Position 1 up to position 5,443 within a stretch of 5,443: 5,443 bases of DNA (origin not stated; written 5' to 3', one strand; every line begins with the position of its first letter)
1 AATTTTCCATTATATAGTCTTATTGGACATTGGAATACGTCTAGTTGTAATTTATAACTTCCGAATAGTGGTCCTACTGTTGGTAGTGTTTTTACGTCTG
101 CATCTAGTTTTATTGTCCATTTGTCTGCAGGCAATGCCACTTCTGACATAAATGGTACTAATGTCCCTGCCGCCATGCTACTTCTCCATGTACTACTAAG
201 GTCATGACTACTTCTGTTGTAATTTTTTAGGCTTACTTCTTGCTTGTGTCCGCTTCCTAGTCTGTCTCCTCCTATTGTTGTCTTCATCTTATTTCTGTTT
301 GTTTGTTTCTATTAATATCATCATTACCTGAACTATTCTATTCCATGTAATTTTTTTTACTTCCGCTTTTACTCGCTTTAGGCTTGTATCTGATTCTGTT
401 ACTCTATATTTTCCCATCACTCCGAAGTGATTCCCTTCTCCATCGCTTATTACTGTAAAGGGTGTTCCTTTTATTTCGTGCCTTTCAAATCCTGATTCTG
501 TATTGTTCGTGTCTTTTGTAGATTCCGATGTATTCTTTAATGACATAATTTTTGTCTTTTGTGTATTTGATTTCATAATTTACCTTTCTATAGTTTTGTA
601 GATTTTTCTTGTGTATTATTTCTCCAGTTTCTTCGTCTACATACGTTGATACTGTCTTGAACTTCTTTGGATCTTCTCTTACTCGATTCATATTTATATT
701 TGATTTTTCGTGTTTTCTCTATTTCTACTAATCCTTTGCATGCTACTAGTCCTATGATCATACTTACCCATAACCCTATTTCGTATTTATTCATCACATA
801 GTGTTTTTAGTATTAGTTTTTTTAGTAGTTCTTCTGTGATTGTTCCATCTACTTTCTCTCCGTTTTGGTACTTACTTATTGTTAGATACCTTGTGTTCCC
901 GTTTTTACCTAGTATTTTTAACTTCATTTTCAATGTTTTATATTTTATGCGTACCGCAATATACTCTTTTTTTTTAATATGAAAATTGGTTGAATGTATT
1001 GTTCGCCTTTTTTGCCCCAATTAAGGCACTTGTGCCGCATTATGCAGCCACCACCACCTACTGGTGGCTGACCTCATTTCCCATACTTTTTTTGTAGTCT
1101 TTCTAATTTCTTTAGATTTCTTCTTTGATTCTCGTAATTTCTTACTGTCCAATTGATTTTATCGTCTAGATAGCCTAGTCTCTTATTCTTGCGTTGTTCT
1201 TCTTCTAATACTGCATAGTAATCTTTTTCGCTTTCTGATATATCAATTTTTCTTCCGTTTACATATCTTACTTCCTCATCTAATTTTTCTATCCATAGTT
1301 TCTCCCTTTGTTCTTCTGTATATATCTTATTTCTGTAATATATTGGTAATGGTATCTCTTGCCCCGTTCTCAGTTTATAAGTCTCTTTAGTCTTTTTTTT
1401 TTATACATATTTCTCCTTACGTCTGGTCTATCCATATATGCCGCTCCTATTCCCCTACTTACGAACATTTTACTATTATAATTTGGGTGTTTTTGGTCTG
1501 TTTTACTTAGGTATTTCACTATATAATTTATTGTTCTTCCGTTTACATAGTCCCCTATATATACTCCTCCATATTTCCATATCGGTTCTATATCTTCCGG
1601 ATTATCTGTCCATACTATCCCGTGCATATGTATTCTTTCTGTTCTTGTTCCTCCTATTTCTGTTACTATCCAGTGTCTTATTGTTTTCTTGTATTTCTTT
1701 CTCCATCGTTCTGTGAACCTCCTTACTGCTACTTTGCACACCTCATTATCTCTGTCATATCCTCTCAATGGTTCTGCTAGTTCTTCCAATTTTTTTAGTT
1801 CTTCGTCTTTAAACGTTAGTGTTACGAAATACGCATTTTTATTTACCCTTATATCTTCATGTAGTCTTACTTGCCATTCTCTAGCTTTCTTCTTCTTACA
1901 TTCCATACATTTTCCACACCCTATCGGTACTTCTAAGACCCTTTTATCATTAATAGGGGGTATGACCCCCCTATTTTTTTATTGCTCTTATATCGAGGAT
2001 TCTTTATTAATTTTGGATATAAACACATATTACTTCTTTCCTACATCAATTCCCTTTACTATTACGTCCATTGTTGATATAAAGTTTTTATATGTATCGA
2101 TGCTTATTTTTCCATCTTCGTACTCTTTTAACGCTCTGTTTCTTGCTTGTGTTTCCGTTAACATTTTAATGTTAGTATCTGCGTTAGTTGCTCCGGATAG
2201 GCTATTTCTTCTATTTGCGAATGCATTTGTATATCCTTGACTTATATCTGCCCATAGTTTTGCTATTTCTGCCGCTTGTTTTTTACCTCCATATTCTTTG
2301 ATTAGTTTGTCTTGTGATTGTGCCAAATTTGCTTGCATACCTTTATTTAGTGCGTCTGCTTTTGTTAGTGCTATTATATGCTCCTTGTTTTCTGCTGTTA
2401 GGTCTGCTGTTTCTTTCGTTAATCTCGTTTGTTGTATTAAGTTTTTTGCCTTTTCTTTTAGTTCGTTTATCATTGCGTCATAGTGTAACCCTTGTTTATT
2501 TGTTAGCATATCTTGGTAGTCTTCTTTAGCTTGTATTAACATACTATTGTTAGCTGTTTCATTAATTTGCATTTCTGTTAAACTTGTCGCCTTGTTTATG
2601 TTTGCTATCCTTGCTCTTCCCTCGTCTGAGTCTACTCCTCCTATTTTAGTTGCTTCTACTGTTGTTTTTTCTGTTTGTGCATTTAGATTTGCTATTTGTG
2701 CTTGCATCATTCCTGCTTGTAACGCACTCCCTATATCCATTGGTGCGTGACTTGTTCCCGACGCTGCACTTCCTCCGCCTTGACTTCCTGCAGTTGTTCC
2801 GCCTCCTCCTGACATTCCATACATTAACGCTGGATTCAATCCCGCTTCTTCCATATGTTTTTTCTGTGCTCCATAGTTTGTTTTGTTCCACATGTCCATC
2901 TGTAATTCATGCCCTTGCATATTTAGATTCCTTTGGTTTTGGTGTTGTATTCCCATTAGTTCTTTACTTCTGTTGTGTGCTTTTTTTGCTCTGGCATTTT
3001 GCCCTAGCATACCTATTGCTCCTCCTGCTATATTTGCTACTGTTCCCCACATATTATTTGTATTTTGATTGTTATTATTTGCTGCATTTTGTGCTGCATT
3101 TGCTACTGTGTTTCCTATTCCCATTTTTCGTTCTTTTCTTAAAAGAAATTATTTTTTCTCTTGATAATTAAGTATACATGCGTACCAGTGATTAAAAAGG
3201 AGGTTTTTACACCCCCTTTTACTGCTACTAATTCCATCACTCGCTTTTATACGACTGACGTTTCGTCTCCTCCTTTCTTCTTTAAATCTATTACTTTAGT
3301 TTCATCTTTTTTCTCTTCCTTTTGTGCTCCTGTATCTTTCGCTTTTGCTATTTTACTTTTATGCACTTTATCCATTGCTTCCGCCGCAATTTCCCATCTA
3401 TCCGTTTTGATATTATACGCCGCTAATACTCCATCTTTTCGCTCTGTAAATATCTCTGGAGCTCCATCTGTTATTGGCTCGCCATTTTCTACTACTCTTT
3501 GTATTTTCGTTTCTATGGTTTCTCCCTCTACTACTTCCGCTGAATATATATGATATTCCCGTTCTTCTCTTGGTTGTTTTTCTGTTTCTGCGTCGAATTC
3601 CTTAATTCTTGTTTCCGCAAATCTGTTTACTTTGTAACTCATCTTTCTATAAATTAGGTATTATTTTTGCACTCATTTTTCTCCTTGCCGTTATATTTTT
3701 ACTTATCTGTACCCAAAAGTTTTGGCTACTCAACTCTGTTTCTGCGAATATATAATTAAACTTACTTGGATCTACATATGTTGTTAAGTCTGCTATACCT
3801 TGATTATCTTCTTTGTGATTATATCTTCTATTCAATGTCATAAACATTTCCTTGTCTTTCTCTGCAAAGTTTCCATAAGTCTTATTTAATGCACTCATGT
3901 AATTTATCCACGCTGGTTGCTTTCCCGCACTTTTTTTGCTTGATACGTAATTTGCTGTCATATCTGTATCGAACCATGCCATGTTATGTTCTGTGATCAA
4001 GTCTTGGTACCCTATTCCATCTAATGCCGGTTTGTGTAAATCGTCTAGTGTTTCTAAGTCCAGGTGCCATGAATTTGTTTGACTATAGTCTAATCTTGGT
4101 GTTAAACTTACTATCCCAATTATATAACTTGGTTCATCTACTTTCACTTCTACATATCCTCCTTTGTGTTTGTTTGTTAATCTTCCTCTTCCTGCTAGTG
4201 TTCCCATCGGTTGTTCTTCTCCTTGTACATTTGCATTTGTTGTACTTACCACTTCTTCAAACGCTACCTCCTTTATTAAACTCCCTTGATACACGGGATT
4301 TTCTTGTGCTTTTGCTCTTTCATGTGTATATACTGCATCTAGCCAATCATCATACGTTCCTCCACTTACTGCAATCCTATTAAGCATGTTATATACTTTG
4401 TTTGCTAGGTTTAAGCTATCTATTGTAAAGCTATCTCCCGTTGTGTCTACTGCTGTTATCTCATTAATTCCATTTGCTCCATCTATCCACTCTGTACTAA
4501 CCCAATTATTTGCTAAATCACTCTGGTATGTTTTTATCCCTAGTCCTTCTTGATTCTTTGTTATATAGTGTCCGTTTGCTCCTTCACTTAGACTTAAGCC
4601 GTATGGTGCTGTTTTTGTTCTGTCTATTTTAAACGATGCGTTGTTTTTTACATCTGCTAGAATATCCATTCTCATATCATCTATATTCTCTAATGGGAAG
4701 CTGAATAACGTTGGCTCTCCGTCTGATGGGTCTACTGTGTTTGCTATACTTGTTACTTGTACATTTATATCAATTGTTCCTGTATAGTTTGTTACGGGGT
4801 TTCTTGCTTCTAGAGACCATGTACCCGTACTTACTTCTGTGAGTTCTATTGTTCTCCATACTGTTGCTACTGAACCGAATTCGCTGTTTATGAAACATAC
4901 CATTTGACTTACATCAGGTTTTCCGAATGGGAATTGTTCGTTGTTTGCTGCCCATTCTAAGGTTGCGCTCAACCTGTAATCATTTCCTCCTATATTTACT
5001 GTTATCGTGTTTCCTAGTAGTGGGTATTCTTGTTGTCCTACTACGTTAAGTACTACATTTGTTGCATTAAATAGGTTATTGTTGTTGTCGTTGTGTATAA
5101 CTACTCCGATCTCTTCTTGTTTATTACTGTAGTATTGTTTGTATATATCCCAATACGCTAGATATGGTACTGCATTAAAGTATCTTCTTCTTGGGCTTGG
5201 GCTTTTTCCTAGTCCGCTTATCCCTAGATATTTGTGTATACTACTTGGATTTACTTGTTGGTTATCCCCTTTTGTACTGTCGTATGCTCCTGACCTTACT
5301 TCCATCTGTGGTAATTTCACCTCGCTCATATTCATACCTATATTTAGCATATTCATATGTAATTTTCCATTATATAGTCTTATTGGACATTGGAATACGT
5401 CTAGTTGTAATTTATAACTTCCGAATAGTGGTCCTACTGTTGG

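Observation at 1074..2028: Rep (VP4) is encoded in three successive frames, with both frame changes at poly-A runs and both in the -1 direction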

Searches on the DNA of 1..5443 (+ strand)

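Call 4: search_dna_similar(query=window:1-5443:+, collection=phages, mode=near, max_rows=30)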
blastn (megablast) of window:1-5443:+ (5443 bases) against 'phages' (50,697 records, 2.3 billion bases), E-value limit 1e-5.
No match.

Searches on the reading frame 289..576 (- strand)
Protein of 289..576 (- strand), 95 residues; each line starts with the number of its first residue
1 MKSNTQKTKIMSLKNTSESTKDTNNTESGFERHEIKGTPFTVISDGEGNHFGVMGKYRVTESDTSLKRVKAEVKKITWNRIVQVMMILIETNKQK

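Call 38: find_encoding_contigs(protein=window:289-576:-, flank=6000)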
Protein window:289-576:- (95 aa): no gene with exactly this product is on record in the collection.

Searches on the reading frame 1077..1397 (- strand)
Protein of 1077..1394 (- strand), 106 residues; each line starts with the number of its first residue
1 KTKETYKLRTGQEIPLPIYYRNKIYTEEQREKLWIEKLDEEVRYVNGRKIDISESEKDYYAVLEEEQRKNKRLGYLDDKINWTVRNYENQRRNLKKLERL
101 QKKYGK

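Call 59: find_related_loci(query=window:1077-1394:-, collection=viral_contigs, flank=1200)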
Query seq(106 aa) (106 aa) in viral_contigs; peptide patterns used: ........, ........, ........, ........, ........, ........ (x = any residue, [..] = any of these).
22 stretches matched a pattern; 5 encode a relative of the query (tblastn E <= 1e-3); 5 distinct loci.
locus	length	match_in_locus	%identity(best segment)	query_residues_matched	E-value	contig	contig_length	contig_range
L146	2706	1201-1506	66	2-103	1e-36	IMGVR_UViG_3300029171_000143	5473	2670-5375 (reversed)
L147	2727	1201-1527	53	1-106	1e-28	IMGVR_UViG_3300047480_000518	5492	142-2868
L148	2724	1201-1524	50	2-106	1e-26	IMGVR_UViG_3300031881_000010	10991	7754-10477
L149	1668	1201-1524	50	2-106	1e-26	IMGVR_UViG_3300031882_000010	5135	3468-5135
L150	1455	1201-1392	67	1-64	1e-25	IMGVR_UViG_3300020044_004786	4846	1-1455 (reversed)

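Call 62: find_related_loci(query=A3, collection=viral_contigs, flank=1200)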
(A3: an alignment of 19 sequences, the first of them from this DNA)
Query A3 (107 aa) in viral_contigs; peptide patterns used: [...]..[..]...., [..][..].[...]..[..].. (x = any residue, [..] = any of these).
478 stretches matched a pattern; 262 encode a relative of the query (tblastn E <= 1e-3); the best 80 are kept; 80 distinct loci.
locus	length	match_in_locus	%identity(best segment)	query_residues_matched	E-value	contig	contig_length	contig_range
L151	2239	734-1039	69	2-103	4e-42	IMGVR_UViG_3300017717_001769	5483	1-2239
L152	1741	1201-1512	67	3-106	1e-41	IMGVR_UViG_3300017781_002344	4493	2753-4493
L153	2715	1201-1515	67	2-106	1e-41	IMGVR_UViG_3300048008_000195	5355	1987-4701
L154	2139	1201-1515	65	3-107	6e-42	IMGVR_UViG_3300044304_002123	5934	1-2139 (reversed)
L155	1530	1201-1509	68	3-105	2e-41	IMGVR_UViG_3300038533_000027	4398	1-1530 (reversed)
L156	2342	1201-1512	65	3-106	5e-41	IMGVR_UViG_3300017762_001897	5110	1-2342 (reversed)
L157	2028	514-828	66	2-106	6e-41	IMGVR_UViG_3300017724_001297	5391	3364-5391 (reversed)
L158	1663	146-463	63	2-107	2e-41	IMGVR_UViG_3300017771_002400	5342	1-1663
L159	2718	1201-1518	62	2-107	6e-41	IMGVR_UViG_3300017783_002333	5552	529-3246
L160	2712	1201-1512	66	3-106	3e-41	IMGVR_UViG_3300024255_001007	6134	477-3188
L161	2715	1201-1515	66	2-106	4e-41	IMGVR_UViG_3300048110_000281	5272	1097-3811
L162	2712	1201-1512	62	3-106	4e-41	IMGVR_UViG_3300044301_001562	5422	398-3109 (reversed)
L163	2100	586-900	62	2-106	3e-41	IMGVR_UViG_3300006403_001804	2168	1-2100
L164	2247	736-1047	63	3-106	1e-40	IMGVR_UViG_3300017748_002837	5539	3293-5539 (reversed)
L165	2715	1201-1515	66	2-106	1e-40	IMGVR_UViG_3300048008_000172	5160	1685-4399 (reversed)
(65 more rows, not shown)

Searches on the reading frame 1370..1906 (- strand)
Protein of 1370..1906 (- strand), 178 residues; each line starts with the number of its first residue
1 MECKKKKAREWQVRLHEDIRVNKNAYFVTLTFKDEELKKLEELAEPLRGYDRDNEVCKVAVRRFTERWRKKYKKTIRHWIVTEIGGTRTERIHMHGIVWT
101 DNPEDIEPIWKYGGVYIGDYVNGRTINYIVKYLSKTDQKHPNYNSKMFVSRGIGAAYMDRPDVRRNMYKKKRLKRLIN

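Call 14: list_cluster_members(proteins=[window:1370-1906:-, window:2030-3124:-, window:3247-3642:-, window:289-576:-, window:3647-5356:-])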
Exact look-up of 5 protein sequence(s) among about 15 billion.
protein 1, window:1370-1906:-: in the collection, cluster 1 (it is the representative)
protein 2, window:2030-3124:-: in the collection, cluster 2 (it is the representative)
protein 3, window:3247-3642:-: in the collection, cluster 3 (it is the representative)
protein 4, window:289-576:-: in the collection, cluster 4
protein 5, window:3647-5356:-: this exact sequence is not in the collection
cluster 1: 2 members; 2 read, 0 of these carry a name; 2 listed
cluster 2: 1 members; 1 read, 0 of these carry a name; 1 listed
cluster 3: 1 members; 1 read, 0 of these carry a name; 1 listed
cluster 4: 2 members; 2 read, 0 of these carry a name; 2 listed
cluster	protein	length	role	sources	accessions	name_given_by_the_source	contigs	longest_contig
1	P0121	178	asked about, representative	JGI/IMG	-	-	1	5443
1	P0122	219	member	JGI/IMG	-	-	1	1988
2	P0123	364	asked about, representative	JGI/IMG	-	-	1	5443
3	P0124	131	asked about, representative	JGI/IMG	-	-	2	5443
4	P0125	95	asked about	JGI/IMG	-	-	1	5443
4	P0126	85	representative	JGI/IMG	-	-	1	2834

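Call 16: find_encoding_contigs(protein=P0122, flank=6000)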
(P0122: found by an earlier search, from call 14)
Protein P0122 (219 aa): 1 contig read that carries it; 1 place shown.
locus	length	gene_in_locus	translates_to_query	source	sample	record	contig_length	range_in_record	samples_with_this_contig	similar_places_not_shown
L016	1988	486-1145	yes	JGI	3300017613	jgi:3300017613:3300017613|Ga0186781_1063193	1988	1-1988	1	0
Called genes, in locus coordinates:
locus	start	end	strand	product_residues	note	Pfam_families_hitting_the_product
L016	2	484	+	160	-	?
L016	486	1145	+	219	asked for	PF23343:REP_ORF2-G2P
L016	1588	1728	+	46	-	-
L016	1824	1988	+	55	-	?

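Call 17: find_encoding_contigs(protein=window:1370-1906:-, flank=6000)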
Protein window:1370-1906:- (178 aa): no gene with exactly this product is on record in the collection.

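Call 39: find_encoding_contigs(protein=P0126, flank=6000)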
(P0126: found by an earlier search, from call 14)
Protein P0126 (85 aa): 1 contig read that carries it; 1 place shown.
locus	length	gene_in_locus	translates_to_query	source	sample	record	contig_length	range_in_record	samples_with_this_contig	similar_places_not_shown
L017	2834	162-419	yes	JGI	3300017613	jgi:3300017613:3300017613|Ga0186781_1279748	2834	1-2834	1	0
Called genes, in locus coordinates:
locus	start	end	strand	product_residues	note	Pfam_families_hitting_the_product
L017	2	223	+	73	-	?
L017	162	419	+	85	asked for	-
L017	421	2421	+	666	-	PF02305:Phage_F (faint)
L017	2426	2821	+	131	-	-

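Call 58: list_cluster_members(proteins=[L033:1667-2356:+, P0122])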
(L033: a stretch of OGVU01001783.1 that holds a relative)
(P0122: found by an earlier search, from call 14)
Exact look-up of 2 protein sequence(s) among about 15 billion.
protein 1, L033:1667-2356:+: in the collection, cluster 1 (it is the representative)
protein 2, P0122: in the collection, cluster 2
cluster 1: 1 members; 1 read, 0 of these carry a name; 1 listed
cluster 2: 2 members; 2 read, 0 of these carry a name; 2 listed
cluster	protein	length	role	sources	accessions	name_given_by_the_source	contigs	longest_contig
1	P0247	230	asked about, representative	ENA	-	-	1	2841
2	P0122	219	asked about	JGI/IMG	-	-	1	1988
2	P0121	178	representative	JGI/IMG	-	-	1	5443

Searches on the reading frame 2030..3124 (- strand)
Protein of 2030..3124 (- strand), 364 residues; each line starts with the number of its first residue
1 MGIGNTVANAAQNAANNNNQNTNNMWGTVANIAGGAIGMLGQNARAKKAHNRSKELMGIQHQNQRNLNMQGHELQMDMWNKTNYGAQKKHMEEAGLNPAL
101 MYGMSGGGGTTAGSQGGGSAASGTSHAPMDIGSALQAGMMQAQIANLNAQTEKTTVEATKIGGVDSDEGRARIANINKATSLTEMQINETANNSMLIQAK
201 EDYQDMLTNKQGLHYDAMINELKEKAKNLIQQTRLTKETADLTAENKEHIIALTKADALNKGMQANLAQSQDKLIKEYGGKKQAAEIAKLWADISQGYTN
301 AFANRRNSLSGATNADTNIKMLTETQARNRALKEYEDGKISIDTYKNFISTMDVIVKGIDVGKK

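Call 11: find_encoding_contigs(protein=window:2030-3124:-, flank=6000, max_places=10)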
Protein window:2030-3124:- (364 aa): no gene with exactly this product is on record in the collection.

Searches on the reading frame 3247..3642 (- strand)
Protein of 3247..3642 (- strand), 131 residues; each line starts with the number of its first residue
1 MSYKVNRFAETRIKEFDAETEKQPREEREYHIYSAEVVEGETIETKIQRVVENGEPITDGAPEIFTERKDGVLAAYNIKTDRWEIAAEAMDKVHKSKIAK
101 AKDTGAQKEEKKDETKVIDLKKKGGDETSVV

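Call 18: find_encoding_contigs(protein=window:3247-3642:-, flank=6000)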
Protein window:3247-3642:- (131 aa): 1 contig read that carries it; 1 place shown.
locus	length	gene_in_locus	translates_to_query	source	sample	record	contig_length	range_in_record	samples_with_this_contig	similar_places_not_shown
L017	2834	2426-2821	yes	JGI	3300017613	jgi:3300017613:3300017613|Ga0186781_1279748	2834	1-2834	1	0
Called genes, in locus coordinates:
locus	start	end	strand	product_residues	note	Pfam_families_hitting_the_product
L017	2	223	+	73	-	?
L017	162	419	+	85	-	-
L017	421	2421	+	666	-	PF02305:Phage_F (faint)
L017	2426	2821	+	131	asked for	-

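Call 40: find_homologous_proteins(query=L017:421-2418:+, max_evalue=1e-50)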
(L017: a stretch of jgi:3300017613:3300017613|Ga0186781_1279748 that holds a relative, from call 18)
Query L017:421-2418:+ (666 aa): 5693 proteins with E <= 1e-50 among 8000 candidates; the best 120 are listed.
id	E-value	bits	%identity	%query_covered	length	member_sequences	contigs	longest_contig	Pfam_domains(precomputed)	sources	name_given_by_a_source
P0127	0.0e+0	1527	100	100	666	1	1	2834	PF02305.23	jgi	-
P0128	4.8e-260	883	62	100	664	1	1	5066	PF02305.23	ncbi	-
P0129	1.4e-258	878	62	100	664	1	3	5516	PF02305.23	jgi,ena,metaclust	jgi:hypothetical protein|metaclust:\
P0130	1.5e-258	878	61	100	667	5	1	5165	PF02305.23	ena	-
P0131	4.0e-258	876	61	100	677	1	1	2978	PF02305.23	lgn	-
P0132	4.3e-258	876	61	100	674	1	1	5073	PF02305.23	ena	-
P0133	4.7e-258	876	61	100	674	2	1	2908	PF02305.23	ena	-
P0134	5.7e-258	876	61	100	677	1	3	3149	PF02305.23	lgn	-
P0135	7.9e-258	875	61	100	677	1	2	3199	PF02305.23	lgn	-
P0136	1.4e-257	875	61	100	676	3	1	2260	PF02305.23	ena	-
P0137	5.8e-257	873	60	100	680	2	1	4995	PF02305.23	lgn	-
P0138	7.7e-257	872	61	100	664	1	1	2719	PF02305.23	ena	-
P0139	9.5e-256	869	60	100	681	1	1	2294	PF02305.23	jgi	-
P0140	1.8e-255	868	61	100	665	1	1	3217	PF02305.23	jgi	jgi:hypothetical protein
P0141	3.0e-255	867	60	100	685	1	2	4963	PF02305.23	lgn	-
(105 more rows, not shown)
